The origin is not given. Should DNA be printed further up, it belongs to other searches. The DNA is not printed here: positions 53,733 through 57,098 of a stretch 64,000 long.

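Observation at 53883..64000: Tightly coupled operon mixing sugar-ABC components with three non-transporter envelope proteins; no ATPase in view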

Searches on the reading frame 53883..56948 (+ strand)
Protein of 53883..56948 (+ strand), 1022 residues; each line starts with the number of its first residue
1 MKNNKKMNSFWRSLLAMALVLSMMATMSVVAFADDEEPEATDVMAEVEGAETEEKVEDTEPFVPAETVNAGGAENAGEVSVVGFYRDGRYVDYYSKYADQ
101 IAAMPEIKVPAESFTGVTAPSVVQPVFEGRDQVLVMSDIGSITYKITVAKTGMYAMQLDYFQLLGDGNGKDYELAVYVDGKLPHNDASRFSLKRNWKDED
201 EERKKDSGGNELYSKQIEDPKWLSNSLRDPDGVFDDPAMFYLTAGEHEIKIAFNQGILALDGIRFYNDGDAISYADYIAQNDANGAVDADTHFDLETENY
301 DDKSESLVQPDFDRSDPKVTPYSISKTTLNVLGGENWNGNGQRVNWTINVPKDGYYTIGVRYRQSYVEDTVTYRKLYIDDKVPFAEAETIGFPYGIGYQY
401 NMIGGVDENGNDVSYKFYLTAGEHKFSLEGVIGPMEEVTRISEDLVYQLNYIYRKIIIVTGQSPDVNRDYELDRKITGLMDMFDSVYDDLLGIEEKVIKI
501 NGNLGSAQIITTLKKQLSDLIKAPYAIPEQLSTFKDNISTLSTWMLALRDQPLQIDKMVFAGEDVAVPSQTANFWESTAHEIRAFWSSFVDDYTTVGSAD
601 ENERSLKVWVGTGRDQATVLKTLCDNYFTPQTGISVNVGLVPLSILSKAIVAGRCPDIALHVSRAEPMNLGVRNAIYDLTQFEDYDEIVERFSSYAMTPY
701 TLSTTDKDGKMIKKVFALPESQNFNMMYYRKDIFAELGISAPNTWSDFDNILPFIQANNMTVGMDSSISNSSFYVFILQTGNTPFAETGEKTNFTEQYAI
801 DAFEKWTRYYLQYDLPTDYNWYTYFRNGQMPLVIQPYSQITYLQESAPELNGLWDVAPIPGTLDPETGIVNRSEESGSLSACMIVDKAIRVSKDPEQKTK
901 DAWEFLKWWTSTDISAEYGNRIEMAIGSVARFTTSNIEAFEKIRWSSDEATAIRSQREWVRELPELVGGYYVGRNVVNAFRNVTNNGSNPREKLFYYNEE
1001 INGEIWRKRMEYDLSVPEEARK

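Call 3: search_protein_families(library=pfam, proteins=[window:53883-56948:+], max_evalue=0.01)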
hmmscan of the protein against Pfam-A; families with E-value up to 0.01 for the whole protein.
window:53883-56948:+ (1022 aa): 2 families
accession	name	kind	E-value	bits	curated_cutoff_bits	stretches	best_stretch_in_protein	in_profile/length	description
PF13416.11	SBP_bac_8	-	5.6e-15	56.3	27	1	646-918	28-252/279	Bacterial extracellular solute-binding protein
PF16990.11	CBM_35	-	0.00092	19.9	28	0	325-368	18-62/121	Carbohydrate binding module (family 35)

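Call 23: search_solved_structures(query=window:53883-56948:+, max_evalue=1)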
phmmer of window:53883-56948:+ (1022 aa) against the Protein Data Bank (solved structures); distinct sequences matched with E-value up to 1: 17.
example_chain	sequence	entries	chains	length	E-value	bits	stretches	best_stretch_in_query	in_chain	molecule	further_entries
2hq0_A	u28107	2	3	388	7.9e-05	24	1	711-761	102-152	Sugar ABC transporter, sugar-binding protein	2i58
2hfb_A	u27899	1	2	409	8.2e-05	23.9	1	711-761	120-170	Sugar ABC transporter, sugar-binding protein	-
2heu_A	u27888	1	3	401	8.4e-05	23.9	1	711-761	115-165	Sugar ABC transporter, sugar-binding protein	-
6pql_A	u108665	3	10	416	8.5e-05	23.9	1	711-761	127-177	ABC transporter sugar-binding protein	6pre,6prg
7eho_A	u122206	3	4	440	0.00082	20.6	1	713-763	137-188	Chitin oligosaccharide binding protein NagB2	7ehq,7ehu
1eu8_A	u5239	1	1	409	0.003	18.7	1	684-758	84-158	TREHALOSE/MALTOSE BINDING PROTEIN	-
7nbz_A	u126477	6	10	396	0.0068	17.6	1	708-809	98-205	Sulfoquinovosyl binding protein | Sulfoquinovosyl glycerol-binding protein SmoF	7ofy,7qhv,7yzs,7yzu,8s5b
2w7y_A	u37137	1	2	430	0.0077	17.4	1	645-752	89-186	PROBABLE SUGAR ABC TRANSPORTER, SUGAR-BINDING PROTEIN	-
3uor_A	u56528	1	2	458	0.02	16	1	715-870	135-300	ABC transporter sugar binding protein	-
4qrz_A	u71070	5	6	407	0.029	15.5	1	648-749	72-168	ABC-TYPE SUGAR TRANSPORTER | ABC transporter, substrate binding protein (Sugar)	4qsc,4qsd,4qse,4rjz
5u2p_A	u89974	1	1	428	0.049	14.7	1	708-773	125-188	Sugar ABC transporter substrate-binding protein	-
4rk2_A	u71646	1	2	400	0.12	13.5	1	713-752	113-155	Putative sugar ABC transporter, substrate-binding protein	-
4r9f_A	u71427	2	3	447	0.27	12.3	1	648-750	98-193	MBP1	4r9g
4r2f_A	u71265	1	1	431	0.39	11.7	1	685-792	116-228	Extracellular solute-binding protein family 1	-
9lcz_A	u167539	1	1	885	0.64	11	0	494-539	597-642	Inactivate TOD6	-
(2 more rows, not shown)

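Call 60: find_homologous_proteins(query=window:53883-56948:+, max_evalue=1e-10)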
Query window:53883-56948:+ (1022 aa): 143 proteins with E <= 1e-10 among 8000 candidates; the best 120 are listed.
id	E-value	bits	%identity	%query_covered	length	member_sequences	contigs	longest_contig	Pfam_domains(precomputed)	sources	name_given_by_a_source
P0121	0.0e+0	2183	91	100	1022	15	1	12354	PF13416.12,PF01547.31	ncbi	-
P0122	0.0e+0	2147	90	100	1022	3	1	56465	PF13416.12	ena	-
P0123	0.0e+0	2116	88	100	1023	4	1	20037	PF13416.12,PF01547.31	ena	-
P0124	0.0e+0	2061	87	100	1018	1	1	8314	PF13416.12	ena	-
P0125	0.0e+0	1857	78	100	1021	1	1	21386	PF13416.12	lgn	-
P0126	0.0e+0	1851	77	100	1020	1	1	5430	PF13416.12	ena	-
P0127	0.0e+0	1851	77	100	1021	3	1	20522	PF13416.12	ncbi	-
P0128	0.0e+0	1753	73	100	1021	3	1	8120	PF13416.12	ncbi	-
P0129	0.0e+0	1667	70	100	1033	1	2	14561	PF13416.12,PF16990.12,PF01547.31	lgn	-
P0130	0.0e+0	1649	69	100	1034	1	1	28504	PF13416.12,PF16990.12,PF01547.31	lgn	-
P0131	0.0e+0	1646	69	100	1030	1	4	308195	PF13416.12,PF01547.31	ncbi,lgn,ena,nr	ncbi:MAG: extracellular solute-binding protein [Clostridia bacterium]|nr:extracellular solute-bindin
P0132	0.0e+0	1635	69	100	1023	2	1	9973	PF13416.12,PF16990.12,PF01547.31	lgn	-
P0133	0.0e+0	1623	68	100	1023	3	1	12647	PF13416.12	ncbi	-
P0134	0.0e+0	1622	68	100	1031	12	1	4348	PF13416.12,PF01547.31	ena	-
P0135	0.0e+0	1607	67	100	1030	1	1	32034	PF13416.12,PF01547.31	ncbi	-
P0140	0.0e+0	1575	66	100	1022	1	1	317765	PF13416.12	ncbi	-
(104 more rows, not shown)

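Call 69: search_protein_families(library=ncbifam, proteins=[window:53883-56948:+], max_evalue=0.001)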
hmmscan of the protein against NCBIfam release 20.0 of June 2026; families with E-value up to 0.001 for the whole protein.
window:53883-56948:+ (1022 aa): 0 families

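Call 74: predict_structure(alignment_id=A5)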
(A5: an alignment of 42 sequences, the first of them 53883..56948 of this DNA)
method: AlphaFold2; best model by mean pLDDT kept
length: 1022 residues; sequences in the alignment: 42
mean_pLDDT: 85.0   pTM: 0.78
mean pLDDT of the five models: 85.0, 84.4, 83.9, 83.8, 82.3
residues with pLDDT >= 90: 537; 70-90: 387; 50-70: 37; < 50: 61
segments of 3 or more residues with pLDDT < 50: 1-3, 27-80, 767-769
pLDDT, mean of each block of 10 residues (from residue 1): 54 76 53 27 27 27 29 26 77 91 92 90 91 90 95 95 69 92 91 89 79 84 91 89 96 90 92 92 91 93 89 88 85 88 94 94 85 93 92 90 85 91 95 89 92 92 88 89 93 88 76 92 91 91 85 93 89 88 80 57 82 84 88 88 84 89 90 92 93 91 92 94 93 91 94 91 66 90 90 94 92 86 91 93 87 91 90 89 91 90 95 90 80 92 83 93 88 90 91 95 94 89 78
secondary structure, 60 per line:
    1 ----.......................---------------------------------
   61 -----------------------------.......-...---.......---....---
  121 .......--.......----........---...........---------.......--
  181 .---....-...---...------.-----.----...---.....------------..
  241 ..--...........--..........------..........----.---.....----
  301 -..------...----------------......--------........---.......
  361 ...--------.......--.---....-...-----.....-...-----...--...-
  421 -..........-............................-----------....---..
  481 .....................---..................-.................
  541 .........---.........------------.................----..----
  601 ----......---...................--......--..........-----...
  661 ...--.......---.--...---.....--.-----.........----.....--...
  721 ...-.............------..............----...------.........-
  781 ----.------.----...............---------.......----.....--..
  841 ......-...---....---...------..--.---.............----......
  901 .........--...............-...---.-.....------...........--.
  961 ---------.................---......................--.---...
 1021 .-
elements in order (helices of 4 or more, strands of 3 or more residues): H5-27 H90-96 E104-110 E114-117 E121-127 E130-136 E141-148 E152-162 E172-178 H185-188 E190-192 E196-198 E216-218 E222-226 E239-242 E245-255 E258-267 H274-283 E292-296 E310-312 E329-334 E343-350 E354-363 E372-378 H385-388 E390-392 E398-402 E404-406 E412-414 E417-419 E422-431 H433-460 H472-475 H479-501 H505-522 H524-549 E553-561 H574-590 E605-610 H614-632 E635-640 H643-652 E658-663 H666-672 H685-689 E701-706 E711-715 E718-723 E725-730 H731-737 H745-757 E762-764 H771-779 H797-811 H821-827 E832-836 H839-846 E854-857 E861-863 E878-885 H886-890 H895-909 H912-926 H937-940 H947-957 H970-986 H990-1011 H1018-1021

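Call 76: fold_search(model_id=the predicted structure, library=pdb)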
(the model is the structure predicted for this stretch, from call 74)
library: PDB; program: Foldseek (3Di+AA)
matches with E <= 10: 1468; with E <= 0.001: 978
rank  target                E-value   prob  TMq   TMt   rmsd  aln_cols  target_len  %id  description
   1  5ci5_B                3.7e-18  1.00  0.30  0.69   5.4       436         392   16  Crystal Structure of an ABC transporter Solute Binding Protein from Thermotoga Lettingae TMO (Tlet_1705, TARGET EFI-51 (released 2015-07-22)
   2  5ysf_A                5.8e-18  1.00  0.31  0.74   5.1       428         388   18  Crystal structure of beta-1,2-glucooligosaccharide binding protein in complex with sophoropentaose (released 2018-05-02)
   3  5yse_A                3.6e-17  1.00  0.31  0.75   4.5       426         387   17  Crystal structure of beta-1,2-glucooligosaccharide binding protein in complex with sophorotetraose (released 2018-05-02)
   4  5yse_B                3.6e-17  1.00  0.30  0.73   5.8       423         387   17  Crystal structure of beta-1,2-glucooligosaccharide binding protein in complex with sophorotetraose (released 2018-05-02)
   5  5ysd_B                1.3e-16  1.00  0.30  0.72   5.4       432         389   18  Crystal structure of beta-1,2-glucooligosaccharide binding protein in complex with sophorotriose (released 2018-05-02)
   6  5ysd_A                1.6e-16  1.00  0.31  0.74   5.2       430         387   18  Crystal structure of beta-1,2-glucooligosaccharide binding protein in complex with sophorotriose (released 2018-05-02)
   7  3uor_B                1.7e-16  1.00  0.33  0.79   4.1       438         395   15  The structure of the sugar-binding protein MalE from the phytopathogen Xanthomonas citri (released 2011-12-14)
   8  5f7v_A                1.9e-16  1.00  0.31  0.72   4.9       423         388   17  ABC substrate-binding protein Lmo0181 from Listeria monocytogenes in complex with cycloalternan (released 2016-09-07)
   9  9xf5_A                2.6e-16  1.00  0.29  0.71   5.2       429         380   16  Cycloisomaltooligosaccharide binding protein in complex with cycloisomaltooctaose (released 2026-03-25)
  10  5ci5_A                3.9e-16  1.00  0.30  0.69   5.8       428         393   16  Crystal Structure of an ABC transporter Solute Binding Protein from Thermotoga Lettingae TMO (Tlet_1705, TARGET EFI-51 (released 2015-07-22)
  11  3uor_A                4.8e-16  1.00  0.34  0.81   3.5       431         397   15  The structure of the sugar-binding protein MalE from the phytopathogen Xanthomonas citri (released 2011-12-14)
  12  5ysb_A                5.3e-16  1.00  0.32  0.80   3.7       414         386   18  Crystal structure of beta-1,2-glucooligosaccharide binding protein in ligand-free form (released 2018-05-02)
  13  4qsd_A                5.3e-16  1.00  0.28  0.67   5.5       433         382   17  Crystal structure of atu4361 sugar transporter from Agrobacterium Fabrum C58, target efi-510558, with bound sucrose (released 2014-08-06)
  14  7x0i_B                7.1e-16  1.00  0.32  0.76   3.9       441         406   15  Crystal structure of sugar binding protein CbpB from Clostridium thermocellum (released 2022-09-14)
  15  8art_B                7.1e-16  1.00  0.30  0.70   5.4       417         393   15  ABC transporter binding protein MalE from Streptomyces scabiei in complex with maltose (released 2023-08-30)
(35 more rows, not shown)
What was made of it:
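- On CUT1 type I ABC carbohydrate importer (TC 3.A.1.1): The C-terminal 430 residues of the model match oligosaccharide SBPs with TM-scores of 0.64-0.81 normalised to the target (call 76).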
